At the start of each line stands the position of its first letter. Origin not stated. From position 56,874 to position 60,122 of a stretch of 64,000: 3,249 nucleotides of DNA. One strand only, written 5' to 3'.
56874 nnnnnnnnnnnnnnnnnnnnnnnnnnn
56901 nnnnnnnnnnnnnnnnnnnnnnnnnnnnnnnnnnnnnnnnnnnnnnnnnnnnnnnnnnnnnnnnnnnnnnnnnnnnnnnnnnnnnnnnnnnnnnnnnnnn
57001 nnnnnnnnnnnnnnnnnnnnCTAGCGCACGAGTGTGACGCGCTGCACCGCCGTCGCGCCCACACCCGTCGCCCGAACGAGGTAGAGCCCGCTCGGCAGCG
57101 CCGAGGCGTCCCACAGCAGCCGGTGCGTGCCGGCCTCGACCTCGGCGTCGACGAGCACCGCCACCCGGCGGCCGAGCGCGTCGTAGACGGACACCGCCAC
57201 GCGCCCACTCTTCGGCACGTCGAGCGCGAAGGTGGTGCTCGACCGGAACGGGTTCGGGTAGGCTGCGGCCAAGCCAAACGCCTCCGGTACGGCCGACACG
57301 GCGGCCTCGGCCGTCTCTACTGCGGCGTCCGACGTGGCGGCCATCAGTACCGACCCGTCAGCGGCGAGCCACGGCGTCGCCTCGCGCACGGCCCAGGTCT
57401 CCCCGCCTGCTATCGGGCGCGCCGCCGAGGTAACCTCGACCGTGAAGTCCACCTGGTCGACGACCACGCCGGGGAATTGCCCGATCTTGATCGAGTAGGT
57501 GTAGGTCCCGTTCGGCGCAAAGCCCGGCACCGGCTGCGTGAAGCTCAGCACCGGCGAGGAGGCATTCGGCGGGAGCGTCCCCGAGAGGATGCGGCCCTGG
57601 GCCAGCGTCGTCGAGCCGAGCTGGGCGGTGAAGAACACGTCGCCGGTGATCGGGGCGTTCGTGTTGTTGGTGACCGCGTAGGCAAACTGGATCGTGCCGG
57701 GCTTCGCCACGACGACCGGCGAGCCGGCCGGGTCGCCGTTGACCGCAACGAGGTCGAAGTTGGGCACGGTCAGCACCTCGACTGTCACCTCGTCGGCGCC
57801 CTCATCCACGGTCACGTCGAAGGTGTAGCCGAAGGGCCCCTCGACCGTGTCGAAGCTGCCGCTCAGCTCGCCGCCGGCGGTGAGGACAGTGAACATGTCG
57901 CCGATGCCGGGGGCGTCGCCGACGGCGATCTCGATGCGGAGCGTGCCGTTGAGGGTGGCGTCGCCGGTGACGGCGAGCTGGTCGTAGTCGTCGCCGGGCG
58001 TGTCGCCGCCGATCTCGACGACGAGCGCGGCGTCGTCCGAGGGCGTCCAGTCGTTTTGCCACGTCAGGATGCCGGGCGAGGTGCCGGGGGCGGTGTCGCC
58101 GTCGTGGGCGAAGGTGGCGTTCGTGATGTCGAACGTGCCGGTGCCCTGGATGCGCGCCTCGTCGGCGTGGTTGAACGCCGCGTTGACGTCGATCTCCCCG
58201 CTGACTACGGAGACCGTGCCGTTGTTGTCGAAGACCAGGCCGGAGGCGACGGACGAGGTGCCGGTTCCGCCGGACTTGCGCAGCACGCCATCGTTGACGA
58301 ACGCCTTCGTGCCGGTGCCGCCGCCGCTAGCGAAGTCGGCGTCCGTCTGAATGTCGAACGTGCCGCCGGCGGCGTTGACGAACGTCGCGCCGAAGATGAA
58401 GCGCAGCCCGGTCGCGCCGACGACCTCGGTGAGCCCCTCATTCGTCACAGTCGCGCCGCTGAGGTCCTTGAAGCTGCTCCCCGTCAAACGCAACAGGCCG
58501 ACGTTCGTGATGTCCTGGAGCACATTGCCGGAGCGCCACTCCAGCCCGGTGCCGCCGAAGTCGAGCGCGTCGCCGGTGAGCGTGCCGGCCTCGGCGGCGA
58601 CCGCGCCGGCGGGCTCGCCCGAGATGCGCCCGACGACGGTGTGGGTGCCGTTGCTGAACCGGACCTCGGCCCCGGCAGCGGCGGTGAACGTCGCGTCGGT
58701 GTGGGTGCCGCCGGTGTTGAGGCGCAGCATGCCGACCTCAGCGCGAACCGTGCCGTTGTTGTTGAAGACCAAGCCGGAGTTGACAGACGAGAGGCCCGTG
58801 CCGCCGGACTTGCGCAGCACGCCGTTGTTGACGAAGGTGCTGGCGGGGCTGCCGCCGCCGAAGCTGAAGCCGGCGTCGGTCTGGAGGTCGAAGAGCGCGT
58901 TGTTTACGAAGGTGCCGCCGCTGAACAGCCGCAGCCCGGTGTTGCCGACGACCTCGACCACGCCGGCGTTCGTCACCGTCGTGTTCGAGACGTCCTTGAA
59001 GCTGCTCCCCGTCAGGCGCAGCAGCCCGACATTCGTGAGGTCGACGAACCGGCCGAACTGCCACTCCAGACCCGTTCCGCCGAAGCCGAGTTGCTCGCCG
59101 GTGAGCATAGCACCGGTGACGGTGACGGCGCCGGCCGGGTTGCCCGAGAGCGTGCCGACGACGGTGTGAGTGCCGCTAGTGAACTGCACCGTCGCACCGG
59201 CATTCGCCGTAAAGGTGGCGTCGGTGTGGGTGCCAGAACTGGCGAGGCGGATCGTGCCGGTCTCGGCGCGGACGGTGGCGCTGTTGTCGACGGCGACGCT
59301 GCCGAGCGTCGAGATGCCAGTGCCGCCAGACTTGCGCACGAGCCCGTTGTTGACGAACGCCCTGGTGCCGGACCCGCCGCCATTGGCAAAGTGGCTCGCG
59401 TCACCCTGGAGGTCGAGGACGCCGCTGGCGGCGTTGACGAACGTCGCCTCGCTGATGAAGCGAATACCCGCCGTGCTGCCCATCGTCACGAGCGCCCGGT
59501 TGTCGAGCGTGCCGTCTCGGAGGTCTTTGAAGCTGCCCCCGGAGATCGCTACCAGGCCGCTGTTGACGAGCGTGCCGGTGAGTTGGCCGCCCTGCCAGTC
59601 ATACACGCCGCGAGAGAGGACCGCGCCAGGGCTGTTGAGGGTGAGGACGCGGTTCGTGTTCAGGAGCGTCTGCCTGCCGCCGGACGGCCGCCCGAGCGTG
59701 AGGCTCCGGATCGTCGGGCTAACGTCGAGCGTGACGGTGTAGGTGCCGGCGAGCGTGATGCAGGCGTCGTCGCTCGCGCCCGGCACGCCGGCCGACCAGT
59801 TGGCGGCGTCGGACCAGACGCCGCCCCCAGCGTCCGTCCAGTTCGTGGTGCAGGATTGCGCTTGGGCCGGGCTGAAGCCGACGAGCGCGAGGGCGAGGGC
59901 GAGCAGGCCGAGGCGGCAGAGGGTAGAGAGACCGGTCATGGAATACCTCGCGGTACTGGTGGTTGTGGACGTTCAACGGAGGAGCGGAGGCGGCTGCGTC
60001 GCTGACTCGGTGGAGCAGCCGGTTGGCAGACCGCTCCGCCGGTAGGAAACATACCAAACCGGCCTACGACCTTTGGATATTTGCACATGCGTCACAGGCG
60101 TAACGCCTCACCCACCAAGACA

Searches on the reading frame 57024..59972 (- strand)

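Call 84: search_protein_families(library=pfam, proteins=[window:57024-59972:-], max_evalue=0.00001)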
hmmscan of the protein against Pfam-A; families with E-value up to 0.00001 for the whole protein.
window:57024-59972:- (983 aa): 1 family
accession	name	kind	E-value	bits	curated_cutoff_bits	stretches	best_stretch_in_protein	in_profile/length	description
PF18962.6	Por_Secre_tail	-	2.9e-07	31.1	27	1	905-978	2-72/75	Secretion system C-terminal sorting domain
